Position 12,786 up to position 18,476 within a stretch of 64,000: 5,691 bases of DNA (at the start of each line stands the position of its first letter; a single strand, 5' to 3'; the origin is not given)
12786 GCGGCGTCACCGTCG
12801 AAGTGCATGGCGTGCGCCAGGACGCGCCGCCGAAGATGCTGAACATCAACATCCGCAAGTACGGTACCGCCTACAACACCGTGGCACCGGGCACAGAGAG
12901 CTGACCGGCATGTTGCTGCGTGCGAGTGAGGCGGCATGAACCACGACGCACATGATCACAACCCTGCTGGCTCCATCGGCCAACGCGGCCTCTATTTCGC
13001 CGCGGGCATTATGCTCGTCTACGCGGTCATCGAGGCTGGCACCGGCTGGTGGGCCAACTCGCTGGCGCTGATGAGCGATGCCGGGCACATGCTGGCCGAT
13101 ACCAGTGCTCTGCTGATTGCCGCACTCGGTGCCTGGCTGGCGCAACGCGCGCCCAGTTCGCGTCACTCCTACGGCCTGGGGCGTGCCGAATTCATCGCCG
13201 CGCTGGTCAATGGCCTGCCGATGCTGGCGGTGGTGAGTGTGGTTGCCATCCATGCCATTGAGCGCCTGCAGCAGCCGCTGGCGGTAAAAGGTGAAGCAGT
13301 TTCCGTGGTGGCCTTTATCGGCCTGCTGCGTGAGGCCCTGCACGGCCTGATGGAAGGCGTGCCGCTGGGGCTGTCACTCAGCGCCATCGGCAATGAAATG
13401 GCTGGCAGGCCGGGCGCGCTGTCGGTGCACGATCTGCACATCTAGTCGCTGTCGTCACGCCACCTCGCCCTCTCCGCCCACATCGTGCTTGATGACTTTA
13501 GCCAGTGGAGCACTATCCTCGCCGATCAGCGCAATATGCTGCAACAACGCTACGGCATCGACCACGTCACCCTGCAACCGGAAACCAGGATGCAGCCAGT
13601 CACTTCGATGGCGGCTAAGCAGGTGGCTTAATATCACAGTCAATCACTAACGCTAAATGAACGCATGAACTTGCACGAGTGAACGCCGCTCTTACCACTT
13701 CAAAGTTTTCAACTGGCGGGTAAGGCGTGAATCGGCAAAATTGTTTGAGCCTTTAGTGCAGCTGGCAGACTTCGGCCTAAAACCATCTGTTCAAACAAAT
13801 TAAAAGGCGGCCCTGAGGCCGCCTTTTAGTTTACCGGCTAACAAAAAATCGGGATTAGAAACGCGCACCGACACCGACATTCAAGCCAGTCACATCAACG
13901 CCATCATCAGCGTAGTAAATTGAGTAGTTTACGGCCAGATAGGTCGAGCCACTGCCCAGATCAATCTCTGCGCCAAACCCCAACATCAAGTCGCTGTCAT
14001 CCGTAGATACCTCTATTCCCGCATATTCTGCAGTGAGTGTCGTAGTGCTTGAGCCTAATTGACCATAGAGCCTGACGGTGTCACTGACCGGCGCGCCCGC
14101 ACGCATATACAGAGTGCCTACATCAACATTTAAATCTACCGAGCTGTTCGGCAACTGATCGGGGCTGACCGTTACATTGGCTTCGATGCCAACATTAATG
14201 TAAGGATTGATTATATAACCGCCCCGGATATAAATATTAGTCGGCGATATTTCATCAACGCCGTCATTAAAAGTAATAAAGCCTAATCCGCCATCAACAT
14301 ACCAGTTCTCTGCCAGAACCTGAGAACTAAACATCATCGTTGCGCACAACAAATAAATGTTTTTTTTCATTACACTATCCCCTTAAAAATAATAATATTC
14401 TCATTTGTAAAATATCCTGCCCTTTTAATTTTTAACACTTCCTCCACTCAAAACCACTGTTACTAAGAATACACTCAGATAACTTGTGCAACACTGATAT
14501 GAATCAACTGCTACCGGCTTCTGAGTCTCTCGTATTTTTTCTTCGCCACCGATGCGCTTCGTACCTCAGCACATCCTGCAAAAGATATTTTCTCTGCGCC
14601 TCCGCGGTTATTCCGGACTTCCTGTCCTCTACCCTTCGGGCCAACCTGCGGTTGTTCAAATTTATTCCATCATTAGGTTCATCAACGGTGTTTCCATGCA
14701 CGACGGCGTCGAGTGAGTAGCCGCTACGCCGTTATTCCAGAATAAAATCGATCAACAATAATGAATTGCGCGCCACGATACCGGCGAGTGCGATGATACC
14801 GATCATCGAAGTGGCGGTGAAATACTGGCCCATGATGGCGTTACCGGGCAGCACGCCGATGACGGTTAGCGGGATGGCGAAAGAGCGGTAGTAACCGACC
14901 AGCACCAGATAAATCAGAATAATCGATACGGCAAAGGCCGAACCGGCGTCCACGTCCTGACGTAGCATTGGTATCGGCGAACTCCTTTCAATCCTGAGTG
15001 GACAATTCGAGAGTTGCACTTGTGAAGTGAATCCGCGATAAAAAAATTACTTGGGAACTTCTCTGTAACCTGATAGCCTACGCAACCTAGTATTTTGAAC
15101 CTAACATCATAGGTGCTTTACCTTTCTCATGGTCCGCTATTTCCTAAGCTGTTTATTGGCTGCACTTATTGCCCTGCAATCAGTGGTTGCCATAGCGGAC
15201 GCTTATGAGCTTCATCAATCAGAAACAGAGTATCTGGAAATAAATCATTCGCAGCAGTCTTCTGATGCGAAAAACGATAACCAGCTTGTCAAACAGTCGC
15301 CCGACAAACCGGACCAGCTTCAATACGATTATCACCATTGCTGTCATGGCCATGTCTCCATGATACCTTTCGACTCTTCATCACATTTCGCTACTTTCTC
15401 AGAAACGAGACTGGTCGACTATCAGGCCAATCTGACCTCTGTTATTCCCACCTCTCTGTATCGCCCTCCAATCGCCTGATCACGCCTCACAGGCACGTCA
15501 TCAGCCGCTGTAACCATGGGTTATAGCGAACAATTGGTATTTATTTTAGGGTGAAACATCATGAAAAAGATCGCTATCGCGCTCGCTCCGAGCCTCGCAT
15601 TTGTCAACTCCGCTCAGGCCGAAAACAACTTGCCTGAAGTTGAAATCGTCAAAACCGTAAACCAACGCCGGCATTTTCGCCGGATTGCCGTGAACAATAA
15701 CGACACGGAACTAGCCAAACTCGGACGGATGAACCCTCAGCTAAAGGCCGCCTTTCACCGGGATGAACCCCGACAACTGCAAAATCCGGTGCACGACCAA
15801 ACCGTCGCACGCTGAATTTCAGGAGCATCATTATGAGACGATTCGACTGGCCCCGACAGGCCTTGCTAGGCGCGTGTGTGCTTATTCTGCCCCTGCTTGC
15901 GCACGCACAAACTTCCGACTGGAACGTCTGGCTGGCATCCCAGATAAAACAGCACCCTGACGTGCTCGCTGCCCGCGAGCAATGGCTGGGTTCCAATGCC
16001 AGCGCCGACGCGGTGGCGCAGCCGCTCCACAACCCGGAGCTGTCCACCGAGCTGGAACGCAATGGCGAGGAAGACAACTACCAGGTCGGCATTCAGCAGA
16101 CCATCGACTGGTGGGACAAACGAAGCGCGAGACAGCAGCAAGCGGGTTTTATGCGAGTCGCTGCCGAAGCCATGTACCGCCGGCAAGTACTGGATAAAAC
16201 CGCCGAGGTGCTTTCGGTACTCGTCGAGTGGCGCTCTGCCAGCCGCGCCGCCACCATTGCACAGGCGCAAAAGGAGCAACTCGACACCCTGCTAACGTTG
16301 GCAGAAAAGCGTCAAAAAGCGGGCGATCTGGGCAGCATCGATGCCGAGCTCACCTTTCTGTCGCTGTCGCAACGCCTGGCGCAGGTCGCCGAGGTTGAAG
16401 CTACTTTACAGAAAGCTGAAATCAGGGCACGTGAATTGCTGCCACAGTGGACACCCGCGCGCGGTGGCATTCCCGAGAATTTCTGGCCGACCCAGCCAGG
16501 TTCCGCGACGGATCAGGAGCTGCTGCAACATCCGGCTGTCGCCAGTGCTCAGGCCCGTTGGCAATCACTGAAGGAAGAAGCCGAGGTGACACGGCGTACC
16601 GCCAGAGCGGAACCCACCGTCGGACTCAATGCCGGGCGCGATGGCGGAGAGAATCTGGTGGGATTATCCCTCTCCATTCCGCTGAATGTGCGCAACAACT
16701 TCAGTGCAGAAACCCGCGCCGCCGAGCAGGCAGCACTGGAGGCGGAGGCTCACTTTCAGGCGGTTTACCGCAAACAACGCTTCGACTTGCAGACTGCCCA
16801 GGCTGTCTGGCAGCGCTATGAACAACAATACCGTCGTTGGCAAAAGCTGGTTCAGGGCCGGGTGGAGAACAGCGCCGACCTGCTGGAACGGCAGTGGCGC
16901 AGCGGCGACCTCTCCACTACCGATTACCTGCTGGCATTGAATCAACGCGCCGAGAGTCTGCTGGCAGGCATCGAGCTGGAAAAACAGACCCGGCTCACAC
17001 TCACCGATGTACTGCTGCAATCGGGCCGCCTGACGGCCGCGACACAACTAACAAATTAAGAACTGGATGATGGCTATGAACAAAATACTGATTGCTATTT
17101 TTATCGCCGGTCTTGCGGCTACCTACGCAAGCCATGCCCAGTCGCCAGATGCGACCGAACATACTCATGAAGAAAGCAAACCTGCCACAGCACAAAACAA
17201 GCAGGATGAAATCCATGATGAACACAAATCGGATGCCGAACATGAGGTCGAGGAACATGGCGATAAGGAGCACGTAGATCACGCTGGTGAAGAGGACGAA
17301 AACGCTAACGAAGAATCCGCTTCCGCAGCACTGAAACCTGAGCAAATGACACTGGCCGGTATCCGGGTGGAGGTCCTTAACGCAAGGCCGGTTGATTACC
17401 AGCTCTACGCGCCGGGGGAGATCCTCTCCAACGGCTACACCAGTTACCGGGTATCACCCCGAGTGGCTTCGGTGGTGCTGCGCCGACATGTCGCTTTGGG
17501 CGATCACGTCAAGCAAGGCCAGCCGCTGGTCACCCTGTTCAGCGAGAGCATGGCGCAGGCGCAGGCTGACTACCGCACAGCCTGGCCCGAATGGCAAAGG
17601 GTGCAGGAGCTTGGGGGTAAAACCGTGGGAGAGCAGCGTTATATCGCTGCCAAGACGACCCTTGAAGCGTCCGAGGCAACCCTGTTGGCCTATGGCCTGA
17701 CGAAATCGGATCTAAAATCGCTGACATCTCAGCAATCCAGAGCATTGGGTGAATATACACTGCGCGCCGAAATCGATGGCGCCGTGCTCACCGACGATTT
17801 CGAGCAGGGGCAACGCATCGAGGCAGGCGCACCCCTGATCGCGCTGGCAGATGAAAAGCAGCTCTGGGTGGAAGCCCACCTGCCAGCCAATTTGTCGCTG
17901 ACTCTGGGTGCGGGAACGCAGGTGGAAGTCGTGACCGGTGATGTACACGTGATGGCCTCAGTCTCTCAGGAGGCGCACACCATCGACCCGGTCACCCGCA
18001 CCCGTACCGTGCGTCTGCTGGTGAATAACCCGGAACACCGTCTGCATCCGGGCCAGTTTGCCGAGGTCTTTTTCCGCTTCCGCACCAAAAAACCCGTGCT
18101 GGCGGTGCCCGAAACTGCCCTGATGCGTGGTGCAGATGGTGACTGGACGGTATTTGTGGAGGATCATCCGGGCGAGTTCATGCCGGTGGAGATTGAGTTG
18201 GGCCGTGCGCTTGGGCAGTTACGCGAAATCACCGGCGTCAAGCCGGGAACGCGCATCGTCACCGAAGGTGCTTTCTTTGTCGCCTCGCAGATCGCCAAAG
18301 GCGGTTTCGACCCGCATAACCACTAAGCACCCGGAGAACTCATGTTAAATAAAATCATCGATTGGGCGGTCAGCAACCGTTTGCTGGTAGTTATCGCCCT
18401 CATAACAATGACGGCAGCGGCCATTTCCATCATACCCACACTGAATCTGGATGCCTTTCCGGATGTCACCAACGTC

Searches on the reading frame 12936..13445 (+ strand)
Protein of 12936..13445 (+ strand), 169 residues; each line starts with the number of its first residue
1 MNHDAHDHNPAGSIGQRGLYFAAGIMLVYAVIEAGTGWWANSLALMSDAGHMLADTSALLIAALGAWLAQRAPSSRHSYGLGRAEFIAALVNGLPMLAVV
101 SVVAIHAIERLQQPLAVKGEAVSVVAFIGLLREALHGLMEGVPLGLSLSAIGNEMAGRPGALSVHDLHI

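Call 61: search_protein_families(library=pfam, proteins=[window:12936-13445:+], max_evalue=0.00001)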
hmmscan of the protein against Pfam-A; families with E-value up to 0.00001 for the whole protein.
window:12936-13445:+ (169 aa): 1 family
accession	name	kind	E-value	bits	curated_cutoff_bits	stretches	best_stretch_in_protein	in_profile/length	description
PF01545.26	Cation_efflux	-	2.7e-22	80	26.6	1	21-131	3-115/198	Cation efflux family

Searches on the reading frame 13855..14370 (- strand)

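Call 61: search_protein_families(library=pfam, proteins=[window:13855-14370:-], max_evalue=0.00001)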
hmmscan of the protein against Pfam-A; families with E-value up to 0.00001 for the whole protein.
window:13855-14370:- (171 aa): 1 family
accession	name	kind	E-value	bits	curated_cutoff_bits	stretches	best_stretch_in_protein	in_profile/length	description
PF13505.12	OMP_b-brl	-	1.1e-23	84.7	28.7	1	7-171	2-175/175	Outer membrane protein beta-barrel domain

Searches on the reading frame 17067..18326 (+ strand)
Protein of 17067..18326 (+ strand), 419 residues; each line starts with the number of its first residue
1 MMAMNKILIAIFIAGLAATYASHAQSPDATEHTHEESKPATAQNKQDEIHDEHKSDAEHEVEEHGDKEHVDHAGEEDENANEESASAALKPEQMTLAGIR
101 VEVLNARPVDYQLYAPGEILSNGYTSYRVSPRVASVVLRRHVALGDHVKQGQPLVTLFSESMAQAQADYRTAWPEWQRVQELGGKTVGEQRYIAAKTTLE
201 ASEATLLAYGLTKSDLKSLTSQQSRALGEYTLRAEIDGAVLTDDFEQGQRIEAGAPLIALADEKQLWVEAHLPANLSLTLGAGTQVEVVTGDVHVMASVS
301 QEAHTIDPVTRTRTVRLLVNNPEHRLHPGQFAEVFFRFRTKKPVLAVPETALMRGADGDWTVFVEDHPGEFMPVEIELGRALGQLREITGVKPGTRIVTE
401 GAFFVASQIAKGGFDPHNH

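Call 60: search_protein_families(library=pfam, proteins=[window:17067-18326:+], max_evalue=0.00001)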
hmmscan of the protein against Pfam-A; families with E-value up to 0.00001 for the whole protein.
window:17067-18326:+ (419 aa): 2 families
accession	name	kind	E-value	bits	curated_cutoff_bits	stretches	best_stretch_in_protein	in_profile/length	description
PF16576.10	HlyD_D23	-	1.3e-33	116.5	30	1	110-332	3-214/214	Barrel-sandwich domain of CusB or HlyD membrane-fusion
PF13437.12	HlyD_3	-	2.2e-15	57.7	22.2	1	231-329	1-106/106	HlyD family secretion protein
